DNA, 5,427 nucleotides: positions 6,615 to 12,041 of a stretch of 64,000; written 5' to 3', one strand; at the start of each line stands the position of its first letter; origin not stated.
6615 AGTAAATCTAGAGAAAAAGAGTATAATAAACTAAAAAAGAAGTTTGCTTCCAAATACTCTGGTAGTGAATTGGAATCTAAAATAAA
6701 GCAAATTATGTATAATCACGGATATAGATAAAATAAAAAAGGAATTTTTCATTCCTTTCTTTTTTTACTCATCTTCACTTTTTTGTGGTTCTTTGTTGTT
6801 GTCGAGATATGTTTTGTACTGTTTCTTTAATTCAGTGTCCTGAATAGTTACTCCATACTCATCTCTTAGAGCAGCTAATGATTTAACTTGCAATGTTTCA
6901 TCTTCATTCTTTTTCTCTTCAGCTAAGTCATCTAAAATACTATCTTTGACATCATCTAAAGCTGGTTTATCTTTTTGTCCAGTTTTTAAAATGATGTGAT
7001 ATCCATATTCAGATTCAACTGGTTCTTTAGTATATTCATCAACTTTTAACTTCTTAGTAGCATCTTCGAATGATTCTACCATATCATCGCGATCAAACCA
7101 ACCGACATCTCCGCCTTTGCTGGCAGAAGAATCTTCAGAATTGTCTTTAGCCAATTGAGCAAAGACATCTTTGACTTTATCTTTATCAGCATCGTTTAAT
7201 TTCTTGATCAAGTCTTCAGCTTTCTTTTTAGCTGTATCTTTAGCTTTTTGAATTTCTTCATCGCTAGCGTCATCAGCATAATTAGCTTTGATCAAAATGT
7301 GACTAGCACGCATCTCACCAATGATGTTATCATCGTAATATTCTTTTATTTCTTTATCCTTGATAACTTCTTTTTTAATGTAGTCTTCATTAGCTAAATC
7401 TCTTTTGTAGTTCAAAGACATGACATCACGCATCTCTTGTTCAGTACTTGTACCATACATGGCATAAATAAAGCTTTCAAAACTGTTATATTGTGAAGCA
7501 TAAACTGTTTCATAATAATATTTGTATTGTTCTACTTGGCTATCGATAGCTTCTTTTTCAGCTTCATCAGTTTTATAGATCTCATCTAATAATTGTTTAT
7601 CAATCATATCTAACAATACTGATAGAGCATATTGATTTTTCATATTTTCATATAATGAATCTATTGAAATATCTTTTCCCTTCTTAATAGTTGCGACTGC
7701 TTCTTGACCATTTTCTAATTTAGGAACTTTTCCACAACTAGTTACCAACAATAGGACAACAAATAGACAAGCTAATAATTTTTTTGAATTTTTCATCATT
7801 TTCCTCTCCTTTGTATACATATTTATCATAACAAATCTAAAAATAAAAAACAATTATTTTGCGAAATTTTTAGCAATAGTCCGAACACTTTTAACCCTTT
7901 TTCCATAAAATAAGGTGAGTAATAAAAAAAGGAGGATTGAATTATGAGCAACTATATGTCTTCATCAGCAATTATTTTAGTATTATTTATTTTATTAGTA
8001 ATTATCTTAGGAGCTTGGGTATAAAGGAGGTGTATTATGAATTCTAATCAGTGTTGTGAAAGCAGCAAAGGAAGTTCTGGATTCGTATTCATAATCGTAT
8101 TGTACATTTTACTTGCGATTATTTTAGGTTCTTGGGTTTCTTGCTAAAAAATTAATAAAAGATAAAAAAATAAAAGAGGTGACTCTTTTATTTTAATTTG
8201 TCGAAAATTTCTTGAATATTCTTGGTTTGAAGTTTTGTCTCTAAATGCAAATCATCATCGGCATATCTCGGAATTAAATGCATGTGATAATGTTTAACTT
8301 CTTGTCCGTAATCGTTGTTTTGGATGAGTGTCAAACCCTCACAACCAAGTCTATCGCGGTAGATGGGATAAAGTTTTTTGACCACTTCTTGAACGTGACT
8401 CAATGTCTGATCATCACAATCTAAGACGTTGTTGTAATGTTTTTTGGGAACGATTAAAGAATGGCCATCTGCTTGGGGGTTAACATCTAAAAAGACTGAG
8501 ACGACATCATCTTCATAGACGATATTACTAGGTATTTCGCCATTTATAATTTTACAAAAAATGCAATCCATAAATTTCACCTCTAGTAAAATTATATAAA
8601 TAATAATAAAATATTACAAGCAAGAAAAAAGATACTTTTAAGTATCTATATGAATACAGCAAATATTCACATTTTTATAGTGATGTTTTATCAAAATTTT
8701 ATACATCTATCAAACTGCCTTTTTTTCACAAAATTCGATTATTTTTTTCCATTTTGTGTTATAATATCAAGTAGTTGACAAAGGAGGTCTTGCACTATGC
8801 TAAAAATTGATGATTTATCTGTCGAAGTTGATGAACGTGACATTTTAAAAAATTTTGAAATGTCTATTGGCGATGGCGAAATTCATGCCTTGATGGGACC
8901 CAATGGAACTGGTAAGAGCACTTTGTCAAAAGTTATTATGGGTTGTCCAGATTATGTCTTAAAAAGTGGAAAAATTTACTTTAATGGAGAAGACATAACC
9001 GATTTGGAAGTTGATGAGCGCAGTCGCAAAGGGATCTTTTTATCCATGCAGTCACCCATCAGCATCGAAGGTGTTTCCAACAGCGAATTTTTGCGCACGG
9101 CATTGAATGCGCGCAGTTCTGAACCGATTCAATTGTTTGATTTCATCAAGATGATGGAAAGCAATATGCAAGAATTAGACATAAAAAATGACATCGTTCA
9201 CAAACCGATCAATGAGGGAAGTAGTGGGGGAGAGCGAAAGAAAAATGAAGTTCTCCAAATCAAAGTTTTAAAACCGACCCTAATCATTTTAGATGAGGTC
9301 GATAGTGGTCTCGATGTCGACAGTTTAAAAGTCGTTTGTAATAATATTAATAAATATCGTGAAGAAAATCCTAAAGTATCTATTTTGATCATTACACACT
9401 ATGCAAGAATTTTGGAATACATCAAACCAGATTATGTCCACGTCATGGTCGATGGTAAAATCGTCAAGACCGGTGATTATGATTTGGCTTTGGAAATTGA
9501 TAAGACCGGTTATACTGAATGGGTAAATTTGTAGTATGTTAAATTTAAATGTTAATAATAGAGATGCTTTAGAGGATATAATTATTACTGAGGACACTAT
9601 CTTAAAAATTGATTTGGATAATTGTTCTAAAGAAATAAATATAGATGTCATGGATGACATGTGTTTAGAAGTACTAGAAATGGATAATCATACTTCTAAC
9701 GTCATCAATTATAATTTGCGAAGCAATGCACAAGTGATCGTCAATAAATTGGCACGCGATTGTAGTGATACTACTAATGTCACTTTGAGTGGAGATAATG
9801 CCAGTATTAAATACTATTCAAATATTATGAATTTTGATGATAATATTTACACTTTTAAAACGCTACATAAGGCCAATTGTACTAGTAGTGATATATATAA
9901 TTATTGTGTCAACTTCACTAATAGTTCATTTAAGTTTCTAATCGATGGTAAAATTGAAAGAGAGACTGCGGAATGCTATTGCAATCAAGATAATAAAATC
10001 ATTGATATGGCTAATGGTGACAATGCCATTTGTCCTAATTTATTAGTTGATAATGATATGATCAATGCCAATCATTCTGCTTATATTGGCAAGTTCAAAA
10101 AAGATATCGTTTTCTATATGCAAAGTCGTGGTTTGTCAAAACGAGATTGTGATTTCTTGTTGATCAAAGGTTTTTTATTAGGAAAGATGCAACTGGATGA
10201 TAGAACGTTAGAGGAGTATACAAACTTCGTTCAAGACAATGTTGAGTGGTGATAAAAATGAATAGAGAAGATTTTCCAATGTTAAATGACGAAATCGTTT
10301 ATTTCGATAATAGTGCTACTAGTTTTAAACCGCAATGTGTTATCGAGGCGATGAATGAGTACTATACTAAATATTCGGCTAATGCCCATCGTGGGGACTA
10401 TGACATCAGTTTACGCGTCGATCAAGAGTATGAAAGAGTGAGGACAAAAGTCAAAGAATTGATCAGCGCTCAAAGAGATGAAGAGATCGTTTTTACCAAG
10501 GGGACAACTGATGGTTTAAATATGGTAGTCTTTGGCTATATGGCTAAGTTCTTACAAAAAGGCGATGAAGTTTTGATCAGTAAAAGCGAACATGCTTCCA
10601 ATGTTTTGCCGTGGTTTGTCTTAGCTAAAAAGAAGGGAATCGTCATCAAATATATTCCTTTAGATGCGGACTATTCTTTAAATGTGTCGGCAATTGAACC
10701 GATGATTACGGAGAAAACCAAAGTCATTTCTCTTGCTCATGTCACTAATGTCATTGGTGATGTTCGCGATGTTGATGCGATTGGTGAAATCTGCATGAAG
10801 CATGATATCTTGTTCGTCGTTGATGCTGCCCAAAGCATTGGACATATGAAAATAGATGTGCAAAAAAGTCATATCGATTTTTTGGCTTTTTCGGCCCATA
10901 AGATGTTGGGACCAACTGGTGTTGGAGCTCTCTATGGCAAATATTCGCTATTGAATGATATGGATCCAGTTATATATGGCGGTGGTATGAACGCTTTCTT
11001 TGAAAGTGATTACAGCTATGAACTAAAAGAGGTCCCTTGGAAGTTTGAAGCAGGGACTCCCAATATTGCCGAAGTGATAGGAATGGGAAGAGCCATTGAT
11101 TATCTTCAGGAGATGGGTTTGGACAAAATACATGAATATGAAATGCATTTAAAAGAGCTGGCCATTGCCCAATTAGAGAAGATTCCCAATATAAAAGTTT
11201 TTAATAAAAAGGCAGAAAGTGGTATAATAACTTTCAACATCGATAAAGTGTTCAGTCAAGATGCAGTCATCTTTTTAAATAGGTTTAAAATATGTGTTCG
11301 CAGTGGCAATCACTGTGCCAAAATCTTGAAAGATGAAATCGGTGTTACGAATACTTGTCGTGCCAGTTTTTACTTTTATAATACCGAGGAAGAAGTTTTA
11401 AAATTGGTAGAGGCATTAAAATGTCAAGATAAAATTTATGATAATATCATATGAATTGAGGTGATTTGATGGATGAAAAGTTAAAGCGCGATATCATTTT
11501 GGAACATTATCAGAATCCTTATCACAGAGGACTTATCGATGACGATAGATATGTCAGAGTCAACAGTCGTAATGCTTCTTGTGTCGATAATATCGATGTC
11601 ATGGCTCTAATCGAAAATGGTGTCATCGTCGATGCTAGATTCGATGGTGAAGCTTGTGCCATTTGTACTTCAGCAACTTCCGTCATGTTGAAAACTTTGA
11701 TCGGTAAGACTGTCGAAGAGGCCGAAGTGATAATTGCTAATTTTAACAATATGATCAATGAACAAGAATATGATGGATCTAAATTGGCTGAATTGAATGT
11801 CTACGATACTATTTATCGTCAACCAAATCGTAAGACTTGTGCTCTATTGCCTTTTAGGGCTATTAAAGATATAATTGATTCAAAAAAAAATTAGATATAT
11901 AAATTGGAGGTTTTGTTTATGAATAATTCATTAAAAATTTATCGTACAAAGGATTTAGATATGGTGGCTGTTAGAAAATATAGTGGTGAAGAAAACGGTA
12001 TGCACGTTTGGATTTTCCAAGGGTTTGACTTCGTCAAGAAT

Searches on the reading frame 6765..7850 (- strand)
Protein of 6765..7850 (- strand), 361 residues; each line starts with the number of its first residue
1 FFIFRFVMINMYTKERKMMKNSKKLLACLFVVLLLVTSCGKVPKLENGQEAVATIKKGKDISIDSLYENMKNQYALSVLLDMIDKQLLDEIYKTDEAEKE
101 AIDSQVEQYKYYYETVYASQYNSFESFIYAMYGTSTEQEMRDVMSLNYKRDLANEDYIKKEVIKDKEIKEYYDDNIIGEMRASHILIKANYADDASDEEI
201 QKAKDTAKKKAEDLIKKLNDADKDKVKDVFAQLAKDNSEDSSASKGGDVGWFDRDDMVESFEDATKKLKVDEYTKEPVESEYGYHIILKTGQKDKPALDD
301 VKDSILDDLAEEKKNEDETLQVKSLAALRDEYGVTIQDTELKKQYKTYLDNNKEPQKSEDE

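Call 91: search_protein_families(library=pfam, proteins=[window:6765-7850:-], max_evalue=0.01)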
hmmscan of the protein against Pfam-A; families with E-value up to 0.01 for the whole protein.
window:6765-7850:- (361 aa): 2 families
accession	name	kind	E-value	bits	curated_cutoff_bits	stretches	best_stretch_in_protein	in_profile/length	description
PF13616.12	Rotamase_3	-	2.1e-20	73.8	22.5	1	178-288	14-111/116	PPIC-type PPIASE domain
PF00639.27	Rotamase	-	1.4e-19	71.3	21.7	1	184-288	1-94/97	PPIC-type PPIASE domain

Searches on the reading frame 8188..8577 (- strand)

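Call 91: search_protein_families(library=pfam, proteins=[window:8188-8577:-], max_evalue=0.01)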
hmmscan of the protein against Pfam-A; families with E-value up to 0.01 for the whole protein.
window:8188-8577:- (129 aa): 3 families
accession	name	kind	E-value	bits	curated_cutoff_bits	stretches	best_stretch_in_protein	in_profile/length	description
PF01230.28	HIT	-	4e-23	82.3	21.5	1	13-106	2-97/98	HIT domain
PF11969.13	DcpS_C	-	1.7e-16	61.1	24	1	5-103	2-101/114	Scavenger mRNA decapping enzyme C-term binding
PF04677.20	CwfJ_C_1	-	0.00088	19.6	21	1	19-103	28-108/122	Protein similar to CwfJ C-terminus 1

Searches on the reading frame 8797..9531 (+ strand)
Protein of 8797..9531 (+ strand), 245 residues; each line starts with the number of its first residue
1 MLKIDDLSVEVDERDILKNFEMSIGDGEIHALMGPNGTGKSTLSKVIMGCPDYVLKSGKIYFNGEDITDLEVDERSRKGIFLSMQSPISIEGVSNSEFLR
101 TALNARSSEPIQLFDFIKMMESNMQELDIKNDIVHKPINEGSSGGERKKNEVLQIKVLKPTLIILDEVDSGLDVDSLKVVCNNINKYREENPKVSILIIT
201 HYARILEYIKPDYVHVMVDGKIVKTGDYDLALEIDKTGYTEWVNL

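Call 3: search_protein_families(library=pfam, proteins=[window:8797-9531:+], max_evalue=1)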
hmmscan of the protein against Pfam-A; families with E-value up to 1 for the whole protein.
window:8797-9531:+ (245 aa): 17 families
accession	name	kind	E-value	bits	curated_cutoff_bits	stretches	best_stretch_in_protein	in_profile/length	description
PF00005.33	ABC_tran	-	2.5e-20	73.9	25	1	17-167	1-134/137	ABC transporter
PF02463.25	SMC_N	-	1e-06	28.8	40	1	27-209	24-205/220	RecF/RecN/SMC N terminal domain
PF13304.12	AAA_21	-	0.00012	22.7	27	1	29-47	1-19/304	AAA domain, putative AbiEii toxin, Type IV TA system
PF00004.35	AAA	-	0.00027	21.8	21.2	1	32-205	3-113/131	ATPase family associated with various cellular activities (AAA)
PF13166.12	AAA_13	-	0.0018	17.5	36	1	33-60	22-53/713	AAA domain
PF13173.12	AAA_14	-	0.0041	17.6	27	1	28-82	3-55/129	AAA domain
PF13555.12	AAA_29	-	0.011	15.9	27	1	23-43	18-38/61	P-loop containing region of AAA domain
PF07728.20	AAA_5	-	0.013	15.9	22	0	32-47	4-19/139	AAA domain (dynein-related subfamily)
PF03193.22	RsgA_GTPase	-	0.029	14.6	30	1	9-49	89-128/174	RsgA GTPase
PF13481.12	AAA_25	-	0.038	14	27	1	24-44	30-50/195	AAA domain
PF20828.2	ATV_ORF273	-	0.047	13.6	27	0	204-236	26-58/246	Acidianus two-tailed virus, ORF273 protein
PF00488.27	MutS_V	-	0.052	13.9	30.2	1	158-208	76-126/188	MutS domain V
PF13401.12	AAA_22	-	0.059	14.1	27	0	29-95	7-33/130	AAA domain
PF13191.12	AAA_16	-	0.11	13.4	32.6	1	23-68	20-61/167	AAA ATPase domain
PF00931.28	NB-ARC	-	0.18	11.5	23.5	0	25-48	16-39/248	NB-ARC domain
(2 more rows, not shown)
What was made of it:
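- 8797..9534 (+): sufC (ABC ATPase), first gene of the operon. Pfam ABC_tran hit (call 3).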

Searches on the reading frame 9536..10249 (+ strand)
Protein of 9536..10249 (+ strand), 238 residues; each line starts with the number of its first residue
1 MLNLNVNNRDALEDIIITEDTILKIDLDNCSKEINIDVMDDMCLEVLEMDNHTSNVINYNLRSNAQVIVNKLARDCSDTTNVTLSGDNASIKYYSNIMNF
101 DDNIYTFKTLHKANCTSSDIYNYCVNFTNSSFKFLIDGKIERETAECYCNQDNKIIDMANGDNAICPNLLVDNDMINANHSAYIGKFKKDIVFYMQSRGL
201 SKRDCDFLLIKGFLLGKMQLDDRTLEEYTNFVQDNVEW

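Call 3: search_protein_families(library=pfam, proteins=[window:9536-10249:+], max_evalue=1)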
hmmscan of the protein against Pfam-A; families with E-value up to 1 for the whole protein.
window:9536-10249:+ (238 aa): 3 families
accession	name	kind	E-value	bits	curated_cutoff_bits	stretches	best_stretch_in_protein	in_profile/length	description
PF01458.23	SUFBD_core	-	4.2e-15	56.3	27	1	75-213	91-232/232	SUF system FeS cluster assembly, SufBD core domain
PF22358.2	MfA4_C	-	0.015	15.5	27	1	81-152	17-89/137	Minor fimbrium tip subunit MfA4, C-terminal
PF12247.13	MKT1_N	-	0.077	13.8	27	1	184-236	8-60/90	Temperature dependent protein affecting M2 dsRNA replication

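Call 4: search_protein_families(library=ncbifam, proteins=[window:9536-10249:+], max_evalue=1)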
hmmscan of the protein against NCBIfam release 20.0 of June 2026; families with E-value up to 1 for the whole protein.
window:9536-10249:+ (238 aa): 5 families
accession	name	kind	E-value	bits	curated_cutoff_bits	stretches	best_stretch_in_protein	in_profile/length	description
TIGR01981.1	sufD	equivalog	2.4e-16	59.8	222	1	80-215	122-260/275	Fe-S cluster assembly protein SufD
TIGR01980.1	sufB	equivalog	6.4e-11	41.6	346.4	1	106-214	320-429/448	Fe-S cluster assembly protein SufB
NF008773.0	PRK11814.1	equivalog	2.3e-08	33.1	717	1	82-214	321-456/484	Fe-S cluster assembly protein SufB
NF008194.0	PRK10948.1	equivalog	7.5e-07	28.3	489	1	62-214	242-394/423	Fe-S cluster assembly protein SufD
NF052511.1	SUF_like_SmsB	exception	1.1e-06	27.9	650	1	165-215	369-419/445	SUF-like minimal system protein SmsB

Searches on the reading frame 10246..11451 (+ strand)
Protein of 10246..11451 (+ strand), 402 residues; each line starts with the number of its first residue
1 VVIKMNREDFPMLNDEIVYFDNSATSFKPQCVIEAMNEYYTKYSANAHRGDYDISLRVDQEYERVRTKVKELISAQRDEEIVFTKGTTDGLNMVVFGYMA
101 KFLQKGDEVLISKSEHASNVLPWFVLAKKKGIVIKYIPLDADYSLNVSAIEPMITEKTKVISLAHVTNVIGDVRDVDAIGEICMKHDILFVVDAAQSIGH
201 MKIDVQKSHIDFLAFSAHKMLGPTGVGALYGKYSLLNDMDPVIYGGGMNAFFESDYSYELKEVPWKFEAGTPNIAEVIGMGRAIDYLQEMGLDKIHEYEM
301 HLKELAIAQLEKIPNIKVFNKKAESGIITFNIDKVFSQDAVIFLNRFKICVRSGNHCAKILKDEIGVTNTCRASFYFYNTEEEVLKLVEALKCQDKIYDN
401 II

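Call 3: search_protein_families(library=pfam, proteins=[window:10246-11451:+], max_evalue=1)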
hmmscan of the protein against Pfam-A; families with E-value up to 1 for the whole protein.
window:10246-11451:+ (402 aa): 8 families
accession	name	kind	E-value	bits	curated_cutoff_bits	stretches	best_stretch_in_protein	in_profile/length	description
PF00266.25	Aminotran_5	-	2e-134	448.7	21.5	1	18-387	1-371/371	Aminotransferase class-V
PF01041.23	DegT_DnrJ_EryC1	-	9.8e-11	41.9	19.8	1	87-202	48-154/360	DegT/DnrJ/EryC1/StrS aminotransferase family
PF00155.27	Aminotran_1_2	-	3.8e-10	39.9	19.7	1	26-239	17-241/361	Aminotransferase class I and II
PF01053.26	Cys_Met_Meta_PP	-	1.1e-07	31.3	27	1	98-199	83-179/381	Cys/Met metabolism PLP-dependent enzyme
PF01212.27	Beta_elim_lyase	-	7.9e-05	22.6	27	1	44-222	18-202/288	Beta-eliminating lyase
PF00282.25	Pyridoxal_deC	-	0.0093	15.2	27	1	127-197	162-238/375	Pyridoxal-dependent decarboxylase conserved domain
PF05889.19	SepSecS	-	0.023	13.8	21.1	1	146-202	140-200/389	O-phosphoseryl-tRNA(Sec) selenium transferase, SepSecS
PF24486.1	DUF7583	-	0.067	13.8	27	1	8-41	5-37/100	Domain of unknown function (DUF7583)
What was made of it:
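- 10246..11454 (+): sufS cysteine desulfurase. Aminotran_5 hit, E = 2e-134 (call 3).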

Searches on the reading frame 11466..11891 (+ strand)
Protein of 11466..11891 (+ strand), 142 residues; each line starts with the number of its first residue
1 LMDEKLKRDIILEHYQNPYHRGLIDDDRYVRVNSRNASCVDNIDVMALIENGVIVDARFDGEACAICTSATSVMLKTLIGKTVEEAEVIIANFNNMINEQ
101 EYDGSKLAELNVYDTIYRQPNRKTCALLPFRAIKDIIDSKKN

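Call 3: search_protein_families(library=pfam, proteins=[window:11466-11891:+], max_evalue=1)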
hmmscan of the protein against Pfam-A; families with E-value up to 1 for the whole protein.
window:11466-11891:+ (142 aa): 3 families
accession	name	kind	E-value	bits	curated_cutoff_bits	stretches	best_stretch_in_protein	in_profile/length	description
PF01592.21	NifU_N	-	2.2e-17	63.8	22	1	8-125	3-126/127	NifU-like N terminal domain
PF04533.18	Herpes_U44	-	0.098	12.7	25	1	68-118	106-156/202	Herpes virus U44 protein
PF00389.36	2-Hacid_dh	-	0.17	12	24.6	1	9-55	41-87/134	D-isomer specific 2-hydroxyacid dehydrogenase, catalytic domain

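Call 4: search_protein_families(library=ncbifam, proteins=[window:11466-11891:+], max_evalue=1)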
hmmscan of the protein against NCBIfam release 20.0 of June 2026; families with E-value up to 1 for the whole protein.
window:11466-11891:+ (142 aa): 4 families
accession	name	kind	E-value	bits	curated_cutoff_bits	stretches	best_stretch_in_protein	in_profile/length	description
TIGR01994.1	SUF_scaf_2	equivalog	1.2e-30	106.3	92.5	1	4-137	2-136/137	Fe-S cluster assembly sulfur transfer protein SufU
TIGR03419.1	NifU_clost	equivalog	2.4e-10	40.9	187.9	1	10-89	4-82/121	Fe-S cluster assembly scaffold protein NifU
TIGR01999.1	iscU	equivalog_domain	7.3e-09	35.8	192.4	1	9-90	3-87/124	Fe-S cluster assembly scaffold IscU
TIGR02000.1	NifU_proper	equivalog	1.8e-05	24.3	273.3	1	9-89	6-87/290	Fe-S cluster assembly protein NifU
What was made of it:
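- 11469..11894 (+): sufU, zinc-type sulfur-transfer protein (an alternative TTG start lies at 11466). TIGR01994 SufU equivalog, 106.3 bits against a cut-off of 92.5 (call 4).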

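Call 38: find_related_loci(query=A5, collection=metagenome_contigs, flank=4000)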
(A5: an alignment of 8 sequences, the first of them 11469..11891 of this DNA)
Query A5 (141 aa) in metagenome_contigs; peptide patterns used: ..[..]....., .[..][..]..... (x = any residue, [..] = any of these).
187 stretches matched a pattern; 24 encode a relative of the query (tblastn E <= 1e-3); 24 distinct loci.
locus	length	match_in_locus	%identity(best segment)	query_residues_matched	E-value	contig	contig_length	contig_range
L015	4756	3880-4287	74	1-136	1e-70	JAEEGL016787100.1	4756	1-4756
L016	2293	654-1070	73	1-139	6e-63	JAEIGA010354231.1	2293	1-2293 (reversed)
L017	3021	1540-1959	66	1-140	9e-62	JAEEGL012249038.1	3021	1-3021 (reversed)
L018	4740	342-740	68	1-133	1e-60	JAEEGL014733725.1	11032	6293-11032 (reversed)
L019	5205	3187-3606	62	1-140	8e-59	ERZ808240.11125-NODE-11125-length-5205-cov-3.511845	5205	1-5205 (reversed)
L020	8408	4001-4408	61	1-136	8e-58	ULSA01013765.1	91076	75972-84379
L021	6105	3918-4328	64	1-137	3e-57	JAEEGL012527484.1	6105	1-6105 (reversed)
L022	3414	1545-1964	62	1-140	4e-57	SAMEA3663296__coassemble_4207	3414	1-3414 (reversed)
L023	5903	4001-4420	61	1-140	6e-56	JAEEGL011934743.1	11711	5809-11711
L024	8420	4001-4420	59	1-140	1e-55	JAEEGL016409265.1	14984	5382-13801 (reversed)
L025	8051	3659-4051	53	1-131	3e-48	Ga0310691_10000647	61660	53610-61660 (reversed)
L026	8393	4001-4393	53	1-131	3e-48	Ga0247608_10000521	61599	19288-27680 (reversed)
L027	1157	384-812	51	1-139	4e-50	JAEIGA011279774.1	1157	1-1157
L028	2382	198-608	58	1-137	6e-46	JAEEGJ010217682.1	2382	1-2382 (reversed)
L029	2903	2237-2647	58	1-137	1e-45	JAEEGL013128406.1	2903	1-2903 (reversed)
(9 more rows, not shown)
